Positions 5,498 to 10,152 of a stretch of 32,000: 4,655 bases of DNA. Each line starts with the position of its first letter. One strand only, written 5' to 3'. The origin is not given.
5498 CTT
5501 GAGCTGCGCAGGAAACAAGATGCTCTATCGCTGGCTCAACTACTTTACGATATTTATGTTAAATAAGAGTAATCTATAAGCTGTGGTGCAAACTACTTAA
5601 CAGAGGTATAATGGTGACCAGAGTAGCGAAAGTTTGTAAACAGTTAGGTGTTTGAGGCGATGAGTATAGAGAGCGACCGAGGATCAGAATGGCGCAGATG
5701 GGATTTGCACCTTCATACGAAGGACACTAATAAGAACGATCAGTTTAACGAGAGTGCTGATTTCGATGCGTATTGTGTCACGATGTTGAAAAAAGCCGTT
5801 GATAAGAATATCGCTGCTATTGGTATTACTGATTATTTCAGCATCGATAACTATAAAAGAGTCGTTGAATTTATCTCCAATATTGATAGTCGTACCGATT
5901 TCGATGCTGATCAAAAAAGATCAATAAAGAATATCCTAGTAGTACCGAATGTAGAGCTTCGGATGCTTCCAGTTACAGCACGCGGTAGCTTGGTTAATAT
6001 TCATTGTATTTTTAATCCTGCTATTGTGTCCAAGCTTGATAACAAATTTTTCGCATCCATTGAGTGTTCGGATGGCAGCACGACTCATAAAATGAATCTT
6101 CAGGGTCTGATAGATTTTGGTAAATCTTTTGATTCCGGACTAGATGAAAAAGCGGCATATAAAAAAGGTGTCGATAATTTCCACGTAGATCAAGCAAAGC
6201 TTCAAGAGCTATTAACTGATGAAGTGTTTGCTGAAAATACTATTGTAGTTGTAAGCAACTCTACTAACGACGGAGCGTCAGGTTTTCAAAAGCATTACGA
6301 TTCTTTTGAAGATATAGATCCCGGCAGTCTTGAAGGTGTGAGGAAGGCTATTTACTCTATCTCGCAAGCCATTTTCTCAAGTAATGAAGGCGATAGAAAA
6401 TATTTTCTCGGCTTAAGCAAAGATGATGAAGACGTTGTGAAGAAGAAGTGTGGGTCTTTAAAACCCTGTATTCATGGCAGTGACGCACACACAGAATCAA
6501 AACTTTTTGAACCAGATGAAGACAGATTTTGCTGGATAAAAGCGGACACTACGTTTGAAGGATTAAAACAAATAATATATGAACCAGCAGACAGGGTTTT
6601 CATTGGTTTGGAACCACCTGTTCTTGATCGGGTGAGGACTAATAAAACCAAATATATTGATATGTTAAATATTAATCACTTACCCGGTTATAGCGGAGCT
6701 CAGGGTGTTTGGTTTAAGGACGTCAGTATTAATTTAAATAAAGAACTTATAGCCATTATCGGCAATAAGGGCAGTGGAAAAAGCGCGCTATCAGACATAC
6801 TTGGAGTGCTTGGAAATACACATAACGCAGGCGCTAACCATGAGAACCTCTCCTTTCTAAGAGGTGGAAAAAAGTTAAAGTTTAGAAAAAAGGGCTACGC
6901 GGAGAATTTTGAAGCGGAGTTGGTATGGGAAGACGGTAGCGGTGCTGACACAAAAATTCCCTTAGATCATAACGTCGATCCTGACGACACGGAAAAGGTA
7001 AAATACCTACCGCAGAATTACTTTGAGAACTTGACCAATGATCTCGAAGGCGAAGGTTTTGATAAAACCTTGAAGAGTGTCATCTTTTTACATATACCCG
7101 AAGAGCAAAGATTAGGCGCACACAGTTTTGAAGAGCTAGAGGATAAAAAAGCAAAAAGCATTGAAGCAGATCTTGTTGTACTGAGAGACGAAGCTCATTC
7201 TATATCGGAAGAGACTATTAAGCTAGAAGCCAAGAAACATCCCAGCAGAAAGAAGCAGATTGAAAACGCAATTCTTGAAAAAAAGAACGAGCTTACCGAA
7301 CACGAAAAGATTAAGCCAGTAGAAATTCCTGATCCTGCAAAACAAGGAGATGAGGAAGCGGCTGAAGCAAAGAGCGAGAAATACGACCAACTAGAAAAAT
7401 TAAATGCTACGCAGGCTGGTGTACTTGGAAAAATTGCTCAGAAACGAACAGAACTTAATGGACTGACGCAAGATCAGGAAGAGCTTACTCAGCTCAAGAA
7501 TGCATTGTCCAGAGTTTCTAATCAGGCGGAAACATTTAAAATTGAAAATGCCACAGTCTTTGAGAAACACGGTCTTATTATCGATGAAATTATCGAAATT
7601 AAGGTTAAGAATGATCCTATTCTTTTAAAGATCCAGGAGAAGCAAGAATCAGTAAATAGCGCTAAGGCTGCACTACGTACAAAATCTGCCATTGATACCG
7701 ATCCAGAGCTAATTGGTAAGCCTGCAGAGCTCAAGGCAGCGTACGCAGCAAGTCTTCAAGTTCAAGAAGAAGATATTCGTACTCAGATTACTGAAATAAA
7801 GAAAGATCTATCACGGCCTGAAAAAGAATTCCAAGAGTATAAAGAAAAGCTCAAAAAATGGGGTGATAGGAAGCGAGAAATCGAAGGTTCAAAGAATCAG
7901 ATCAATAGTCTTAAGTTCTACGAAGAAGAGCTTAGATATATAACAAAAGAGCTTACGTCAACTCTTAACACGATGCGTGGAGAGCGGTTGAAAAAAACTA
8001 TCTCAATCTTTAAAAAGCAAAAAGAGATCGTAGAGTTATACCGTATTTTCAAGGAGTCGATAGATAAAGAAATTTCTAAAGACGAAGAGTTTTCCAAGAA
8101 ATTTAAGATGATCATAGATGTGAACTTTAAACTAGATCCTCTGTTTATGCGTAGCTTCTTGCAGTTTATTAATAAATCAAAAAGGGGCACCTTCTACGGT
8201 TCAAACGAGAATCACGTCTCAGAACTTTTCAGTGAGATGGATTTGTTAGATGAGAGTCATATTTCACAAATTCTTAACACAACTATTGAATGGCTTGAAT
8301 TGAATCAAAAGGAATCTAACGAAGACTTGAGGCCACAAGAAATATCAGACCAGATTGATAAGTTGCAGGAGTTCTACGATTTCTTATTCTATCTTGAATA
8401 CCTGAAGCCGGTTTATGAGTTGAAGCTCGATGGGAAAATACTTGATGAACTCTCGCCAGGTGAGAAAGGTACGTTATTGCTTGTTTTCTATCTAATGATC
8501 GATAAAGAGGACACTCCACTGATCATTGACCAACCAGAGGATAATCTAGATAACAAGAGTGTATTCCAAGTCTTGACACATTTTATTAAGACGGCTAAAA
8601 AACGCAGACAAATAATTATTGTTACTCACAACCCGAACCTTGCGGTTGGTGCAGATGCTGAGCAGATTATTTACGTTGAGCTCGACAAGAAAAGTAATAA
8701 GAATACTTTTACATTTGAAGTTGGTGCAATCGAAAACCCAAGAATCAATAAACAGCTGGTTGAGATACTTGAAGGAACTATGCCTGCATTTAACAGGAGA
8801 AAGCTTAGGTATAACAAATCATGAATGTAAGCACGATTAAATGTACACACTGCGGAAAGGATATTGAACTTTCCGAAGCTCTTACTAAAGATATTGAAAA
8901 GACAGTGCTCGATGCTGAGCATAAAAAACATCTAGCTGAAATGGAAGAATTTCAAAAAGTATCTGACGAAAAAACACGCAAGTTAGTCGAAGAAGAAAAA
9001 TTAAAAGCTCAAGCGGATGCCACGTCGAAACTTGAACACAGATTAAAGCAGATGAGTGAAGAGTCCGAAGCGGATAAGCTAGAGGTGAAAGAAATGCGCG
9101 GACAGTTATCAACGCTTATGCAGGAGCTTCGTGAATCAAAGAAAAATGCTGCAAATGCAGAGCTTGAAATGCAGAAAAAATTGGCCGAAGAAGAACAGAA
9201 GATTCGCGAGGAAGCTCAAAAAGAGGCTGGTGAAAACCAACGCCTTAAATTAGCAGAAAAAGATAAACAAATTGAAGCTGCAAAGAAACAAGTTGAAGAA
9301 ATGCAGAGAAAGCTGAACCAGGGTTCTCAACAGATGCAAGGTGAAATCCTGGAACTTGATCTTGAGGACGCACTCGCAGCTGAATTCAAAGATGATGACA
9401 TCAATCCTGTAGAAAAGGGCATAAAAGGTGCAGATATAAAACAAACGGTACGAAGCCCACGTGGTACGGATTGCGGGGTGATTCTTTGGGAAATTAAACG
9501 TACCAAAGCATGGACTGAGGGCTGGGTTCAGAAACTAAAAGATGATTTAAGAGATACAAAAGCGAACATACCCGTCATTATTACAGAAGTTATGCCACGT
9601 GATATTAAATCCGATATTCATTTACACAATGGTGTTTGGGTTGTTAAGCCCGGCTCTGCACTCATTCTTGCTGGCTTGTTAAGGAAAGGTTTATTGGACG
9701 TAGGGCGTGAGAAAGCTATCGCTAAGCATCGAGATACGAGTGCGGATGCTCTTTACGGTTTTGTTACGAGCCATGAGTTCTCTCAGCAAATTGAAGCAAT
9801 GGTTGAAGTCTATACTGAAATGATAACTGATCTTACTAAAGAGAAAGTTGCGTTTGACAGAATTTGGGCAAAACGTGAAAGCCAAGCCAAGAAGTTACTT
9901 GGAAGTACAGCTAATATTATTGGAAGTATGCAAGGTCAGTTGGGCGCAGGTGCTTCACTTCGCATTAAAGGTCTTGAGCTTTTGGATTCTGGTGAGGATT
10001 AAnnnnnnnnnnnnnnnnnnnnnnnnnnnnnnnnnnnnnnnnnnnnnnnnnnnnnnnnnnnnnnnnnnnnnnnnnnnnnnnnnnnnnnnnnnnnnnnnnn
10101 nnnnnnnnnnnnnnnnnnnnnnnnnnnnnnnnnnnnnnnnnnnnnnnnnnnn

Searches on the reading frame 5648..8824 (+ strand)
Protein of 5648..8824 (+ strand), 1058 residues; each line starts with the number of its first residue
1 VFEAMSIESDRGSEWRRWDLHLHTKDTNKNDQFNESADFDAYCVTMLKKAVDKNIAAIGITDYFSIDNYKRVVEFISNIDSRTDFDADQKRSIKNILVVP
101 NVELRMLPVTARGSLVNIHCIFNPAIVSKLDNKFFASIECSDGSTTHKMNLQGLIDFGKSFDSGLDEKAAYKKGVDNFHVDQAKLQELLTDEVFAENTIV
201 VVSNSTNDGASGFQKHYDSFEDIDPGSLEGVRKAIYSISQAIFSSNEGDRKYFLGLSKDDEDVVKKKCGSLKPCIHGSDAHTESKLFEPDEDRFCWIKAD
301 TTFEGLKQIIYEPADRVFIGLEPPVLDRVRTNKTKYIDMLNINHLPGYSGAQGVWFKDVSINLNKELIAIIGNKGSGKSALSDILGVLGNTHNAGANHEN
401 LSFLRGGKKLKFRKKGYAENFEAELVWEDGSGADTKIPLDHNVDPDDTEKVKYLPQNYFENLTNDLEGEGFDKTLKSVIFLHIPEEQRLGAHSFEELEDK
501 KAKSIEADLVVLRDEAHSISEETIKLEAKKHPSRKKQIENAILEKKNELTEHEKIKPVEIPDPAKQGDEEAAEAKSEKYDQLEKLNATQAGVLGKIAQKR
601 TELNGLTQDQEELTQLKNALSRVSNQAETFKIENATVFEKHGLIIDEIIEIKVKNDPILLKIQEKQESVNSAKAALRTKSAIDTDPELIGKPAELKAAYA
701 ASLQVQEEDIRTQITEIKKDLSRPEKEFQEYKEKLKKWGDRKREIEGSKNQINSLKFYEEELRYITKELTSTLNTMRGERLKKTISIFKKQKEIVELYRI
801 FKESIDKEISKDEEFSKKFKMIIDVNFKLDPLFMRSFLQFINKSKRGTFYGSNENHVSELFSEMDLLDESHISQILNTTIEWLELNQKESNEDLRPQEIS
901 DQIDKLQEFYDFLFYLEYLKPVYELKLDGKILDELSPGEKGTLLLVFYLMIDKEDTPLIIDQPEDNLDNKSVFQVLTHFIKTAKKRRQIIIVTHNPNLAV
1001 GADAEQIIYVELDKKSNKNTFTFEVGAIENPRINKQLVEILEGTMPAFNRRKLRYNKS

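Call 7: search_protein_families(library=pfam, proteins=[window:5648-8824:+], max_evalue=0.01)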
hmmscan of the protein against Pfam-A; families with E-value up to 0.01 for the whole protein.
window:5648-8824:+ (1058 aa): 2 families
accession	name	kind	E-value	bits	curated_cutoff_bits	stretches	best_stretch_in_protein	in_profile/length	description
PF13304.12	AAA_21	-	5.2e-07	30.4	27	1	932-998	235-302/304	AAA domain, putative AbiEii toxin, Type IV TA system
PF02463.25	SMC_N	-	4.2e-05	23.5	40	1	357-1009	16-212/220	RecF/RecN/SMC N terminal domain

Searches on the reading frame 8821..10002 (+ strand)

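Call 7: search_protein_families(library=pfam, proteins=[window:8821-10002:+], max_evalue=0.01)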
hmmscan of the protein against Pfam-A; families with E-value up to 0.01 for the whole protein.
window:8821-10002:+ (393 aa): 1 family
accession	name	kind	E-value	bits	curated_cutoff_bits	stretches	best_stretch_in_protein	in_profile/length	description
PF09903.14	DUF2130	-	4e-55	187.3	26.7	1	141-369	2-242/255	Uncharacterized protein conserved in bacteria (DUF2130)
